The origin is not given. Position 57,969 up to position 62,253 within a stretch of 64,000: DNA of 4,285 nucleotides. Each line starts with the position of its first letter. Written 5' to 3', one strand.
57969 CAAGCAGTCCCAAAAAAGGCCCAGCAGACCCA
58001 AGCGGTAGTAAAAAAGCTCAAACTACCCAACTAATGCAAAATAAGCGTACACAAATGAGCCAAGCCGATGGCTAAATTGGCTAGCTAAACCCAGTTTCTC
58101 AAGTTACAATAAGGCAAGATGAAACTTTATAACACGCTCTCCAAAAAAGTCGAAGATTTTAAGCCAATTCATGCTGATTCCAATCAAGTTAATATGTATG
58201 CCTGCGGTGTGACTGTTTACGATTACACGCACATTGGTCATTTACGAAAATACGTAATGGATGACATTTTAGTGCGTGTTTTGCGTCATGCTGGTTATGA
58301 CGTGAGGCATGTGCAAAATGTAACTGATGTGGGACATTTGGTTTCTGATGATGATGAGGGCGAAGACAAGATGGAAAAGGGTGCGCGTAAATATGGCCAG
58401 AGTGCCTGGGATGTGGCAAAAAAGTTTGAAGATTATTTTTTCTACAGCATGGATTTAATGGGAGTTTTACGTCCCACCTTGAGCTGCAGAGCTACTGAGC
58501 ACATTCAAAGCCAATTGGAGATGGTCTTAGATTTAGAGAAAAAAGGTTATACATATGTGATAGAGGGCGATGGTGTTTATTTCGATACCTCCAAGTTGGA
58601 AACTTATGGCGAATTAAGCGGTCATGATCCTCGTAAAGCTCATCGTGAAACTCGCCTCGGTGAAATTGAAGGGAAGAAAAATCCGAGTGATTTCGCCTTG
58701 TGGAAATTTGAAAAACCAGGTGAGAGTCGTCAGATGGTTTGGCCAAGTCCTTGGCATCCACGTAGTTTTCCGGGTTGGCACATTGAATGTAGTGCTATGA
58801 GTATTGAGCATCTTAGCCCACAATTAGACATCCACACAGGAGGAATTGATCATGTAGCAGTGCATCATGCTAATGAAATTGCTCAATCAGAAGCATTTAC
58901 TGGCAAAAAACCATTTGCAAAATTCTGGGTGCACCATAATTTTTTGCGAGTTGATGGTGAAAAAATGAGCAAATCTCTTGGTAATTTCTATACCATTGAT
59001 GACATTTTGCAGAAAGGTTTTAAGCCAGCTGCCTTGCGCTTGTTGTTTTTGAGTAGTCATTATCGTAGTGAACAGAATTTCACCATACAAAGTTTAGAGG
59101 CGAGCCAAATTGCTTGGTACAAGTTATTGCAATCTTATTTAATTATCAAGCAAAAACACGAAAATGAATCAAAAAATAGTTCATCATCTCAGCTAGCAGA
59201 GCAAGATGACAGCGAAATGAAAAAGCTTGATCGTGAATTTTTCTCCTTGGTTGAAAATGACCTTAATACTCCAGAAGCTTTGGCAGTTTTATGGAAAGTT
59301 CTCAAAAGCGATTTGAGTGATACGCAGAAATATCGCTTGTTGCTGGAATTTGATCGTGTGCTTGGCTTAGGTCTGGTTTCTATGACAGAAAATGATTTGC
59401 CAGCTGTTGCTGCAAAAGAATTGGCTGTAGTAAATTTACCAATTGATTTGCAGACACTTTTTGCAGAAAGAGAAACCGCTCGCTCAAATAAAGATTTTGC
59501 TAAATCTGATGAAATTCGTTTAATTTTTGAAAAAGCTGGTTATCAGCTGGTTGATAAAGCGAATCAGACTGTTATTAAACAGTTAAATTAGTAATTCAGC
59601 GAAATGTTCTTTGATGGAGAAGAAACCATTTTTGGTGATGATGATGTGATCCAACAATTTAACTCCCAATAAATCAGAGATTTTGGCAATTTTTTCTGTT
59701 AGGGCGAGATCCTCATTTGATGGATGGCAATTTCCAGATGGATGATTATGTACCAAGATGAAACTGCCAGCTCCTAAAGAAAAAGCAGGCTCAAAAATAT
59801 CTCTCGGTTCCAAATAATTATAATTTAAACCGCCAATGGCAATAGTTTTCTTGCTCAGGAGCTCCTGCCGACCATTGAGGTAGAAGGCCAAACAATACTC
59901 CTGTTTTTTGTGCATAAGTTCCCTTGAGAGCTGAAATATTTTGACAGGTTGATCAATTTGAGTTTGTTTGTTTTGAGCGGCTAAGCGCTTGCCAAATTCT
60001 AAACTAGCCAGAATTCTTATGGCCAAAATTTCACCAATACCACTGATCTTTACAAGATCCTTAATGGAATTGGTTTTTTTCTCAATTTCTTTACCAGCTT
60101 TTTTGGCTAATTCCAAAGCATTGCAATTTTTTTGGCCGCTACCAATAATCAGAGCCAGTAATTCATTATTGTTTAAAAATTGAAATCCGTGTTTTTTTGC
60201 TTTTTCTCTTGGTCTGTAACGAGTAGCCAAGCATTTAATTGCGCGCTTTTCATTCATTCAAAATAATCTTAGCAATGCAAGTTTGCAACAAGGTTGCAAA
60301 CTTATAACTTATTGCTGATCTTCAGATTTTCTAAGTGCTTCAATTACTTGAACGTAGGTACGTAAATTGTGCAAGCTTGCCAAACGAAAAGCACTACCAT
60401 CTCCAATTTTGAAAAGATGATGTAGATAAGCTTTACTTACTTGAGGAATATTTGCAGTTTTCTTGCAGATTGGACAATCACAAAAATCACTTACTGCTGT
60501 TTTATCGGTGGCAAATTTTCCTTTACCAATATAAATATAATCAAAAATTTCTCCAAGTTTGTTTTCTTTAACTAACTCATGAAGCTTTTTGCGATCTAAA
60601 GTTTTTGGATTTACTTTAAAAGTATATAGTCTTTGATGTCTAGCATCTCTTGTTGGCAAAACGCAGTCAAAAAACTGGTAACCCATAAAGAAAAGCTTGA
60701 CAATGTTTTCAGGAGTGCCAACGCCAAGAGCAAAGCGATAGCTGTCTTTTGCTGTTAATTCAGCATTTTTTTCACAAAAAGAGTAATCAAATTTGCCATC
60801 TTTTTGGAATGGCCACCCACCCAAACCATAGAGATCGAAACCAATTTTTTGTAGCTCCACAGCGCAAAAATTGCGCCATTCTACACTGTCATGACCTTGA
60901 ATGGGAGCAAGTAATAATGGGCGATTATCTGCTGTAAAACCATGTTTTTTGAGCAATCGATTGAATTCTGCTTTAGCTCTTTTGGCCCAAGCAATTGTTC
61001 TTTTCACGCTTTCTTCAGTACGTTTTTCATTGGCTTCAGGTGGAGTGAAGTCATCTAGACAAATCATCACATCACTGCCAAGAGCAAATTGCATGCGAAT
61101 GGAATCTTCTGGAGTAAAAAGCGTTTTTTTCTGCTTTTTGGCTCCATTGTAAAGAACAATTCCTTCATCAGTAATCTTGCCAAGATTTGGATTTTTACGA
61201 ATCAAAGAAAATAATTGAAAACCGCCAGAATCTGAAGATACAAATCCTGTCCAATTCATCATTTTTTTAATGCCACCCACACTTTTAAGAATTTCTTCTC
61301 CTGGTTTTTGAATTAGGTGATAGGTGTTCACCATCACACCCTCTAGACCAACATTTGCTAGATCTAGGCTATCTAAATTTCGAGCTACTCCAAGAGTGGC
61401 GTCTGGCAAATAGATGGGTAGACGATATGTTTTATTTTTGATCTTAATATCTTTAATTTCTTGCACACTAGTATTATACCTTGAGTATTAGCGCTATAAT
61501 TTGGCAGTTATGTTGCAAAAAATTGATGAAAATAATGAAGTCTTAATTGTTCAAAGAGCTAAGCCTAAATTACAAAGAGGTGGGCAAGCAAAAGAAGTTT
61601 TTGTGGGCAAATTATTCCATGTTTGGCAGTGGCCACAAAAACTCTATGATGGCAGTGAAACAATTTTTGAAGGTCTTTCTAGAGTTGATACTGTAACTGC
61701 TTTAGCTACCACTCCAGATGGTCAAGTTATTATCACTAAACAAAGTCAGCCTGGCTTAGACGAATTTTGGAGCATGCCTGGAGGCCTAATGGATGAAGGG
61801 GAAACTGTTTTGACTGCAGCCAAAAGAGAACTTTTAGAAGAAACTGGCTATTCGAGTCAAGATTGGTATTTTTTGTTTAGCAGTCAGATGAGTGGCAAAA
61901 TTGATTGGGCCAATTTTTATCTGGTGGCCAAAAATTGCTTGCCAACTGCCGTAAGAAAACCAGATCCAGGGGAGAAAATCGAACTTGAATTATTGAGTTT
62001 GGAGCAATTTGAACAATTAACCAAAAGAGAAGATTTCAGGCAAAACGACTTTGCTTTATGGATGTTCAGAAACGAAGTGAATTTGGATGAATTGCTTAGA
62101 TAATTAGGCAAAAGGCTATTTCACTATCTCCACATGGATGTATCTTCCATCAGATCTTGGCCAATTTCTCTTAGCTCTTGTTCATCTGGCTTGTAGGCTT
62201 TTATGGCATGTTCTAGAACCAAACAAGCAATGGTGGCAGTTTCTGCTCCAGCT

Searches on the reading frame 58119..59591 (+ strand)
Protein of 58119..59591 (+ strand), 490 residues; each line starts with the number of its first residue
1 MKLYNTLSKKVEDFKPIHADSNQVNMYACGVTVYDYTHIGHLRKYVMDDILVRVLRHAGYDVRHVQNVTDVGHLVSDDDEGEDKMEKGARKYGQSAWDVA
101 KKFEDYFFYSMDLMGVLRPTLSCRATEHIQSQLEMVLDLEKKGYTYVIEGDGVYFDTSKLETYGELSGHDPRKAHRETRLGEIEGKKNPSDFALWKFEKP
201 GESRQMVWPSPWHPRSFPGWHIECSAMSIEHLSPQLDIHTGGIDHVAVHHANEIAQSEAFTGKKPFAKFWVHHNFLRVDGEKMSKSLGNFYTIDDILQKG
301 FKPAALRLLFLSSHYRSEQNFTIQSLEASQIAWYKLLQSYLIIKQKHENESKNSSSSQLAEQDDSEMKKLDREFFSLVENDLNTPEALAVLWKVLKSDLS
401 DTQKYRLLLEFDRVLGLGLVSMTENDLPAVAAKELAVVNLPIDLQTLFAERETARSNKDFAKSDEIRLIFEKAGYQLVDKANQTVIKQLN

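Call 40: search_protein_families(library=pfam, proteins=[window:58119-59591:+], max_evalue=0.0001)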
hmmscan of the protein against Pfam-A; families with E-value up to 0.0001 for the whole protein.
window:58119-59591:+ (490 aa): 4 families
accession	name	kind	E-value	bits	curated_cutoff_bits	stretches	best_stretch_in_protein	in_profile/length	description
PF01406.26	tRNA-synt_1e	-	2.3e-97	326.4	27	1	20-329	6-299/301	tRNA synthetases class I (C) catalytic domain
PF09334.17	tRNA-synt_1g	-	8e-12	45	20.1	1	36-155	13-123/391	tRNA synthetases class I (M)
PF00133.28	tRNA-synt_1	-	1.2e-11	44.4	22.7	1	237-321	330-413/414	tRNA synthetases class I (I, L, M and V)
PF01921.24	tRNA-synt_1f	-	1.1e-09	38.2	27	1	237-354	236-351/360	tRNA synthetases class I (K)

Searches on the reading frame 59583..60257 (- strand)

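Call 40: search_protein_families(library=pfam, proteins=[window:59583-60257:-], max_evalue=0.0001)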
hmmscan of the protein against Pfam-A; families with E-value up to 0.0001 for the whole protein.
window:59583-60257:- (224 aa): 2 families
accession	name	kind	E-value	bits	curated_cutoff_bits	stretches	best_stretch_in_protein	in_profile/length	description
PF04002.20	RadC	-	4.7e-35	120.6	22.1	1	102-218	2-119/121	RadC-like JAB domain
PF20582.4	UPF0758_N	-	2.3e-14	53.6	27.1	1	7-77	1-74/77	UPF0758 N-terminal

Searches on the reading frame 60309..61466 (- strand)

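Call 40: search_protein_families(library=pfam, proteins=[window:60309-61466:-], max_evalue=0.0001)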
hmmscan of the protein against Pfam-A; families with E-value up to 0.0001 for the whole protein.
window:60309-61466:- (385 aa): 1 family
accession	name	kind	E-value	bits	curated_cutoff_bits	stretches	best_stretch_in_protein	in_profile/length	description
PF01702.25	TGT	-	1.2e-75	255.2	26.3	1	7-381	8-338/357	Queuine tRNA-ribosyltransferase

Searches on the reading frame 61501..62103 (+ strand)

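Call 82: search_protein_families(library=pfam, proteins=[window:61501-62103:+], max_evalue=0.001)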
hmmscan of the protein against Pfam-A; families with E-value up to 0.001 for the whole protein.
window:61501-62103:+ (200 aa): 1 family
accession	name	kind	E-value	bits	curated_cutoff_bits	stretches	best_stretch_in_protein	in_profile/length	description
PF00293.34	NUDIX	-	7.2e-19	68.6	21.1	1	62-178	3-124/134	NUDIX domain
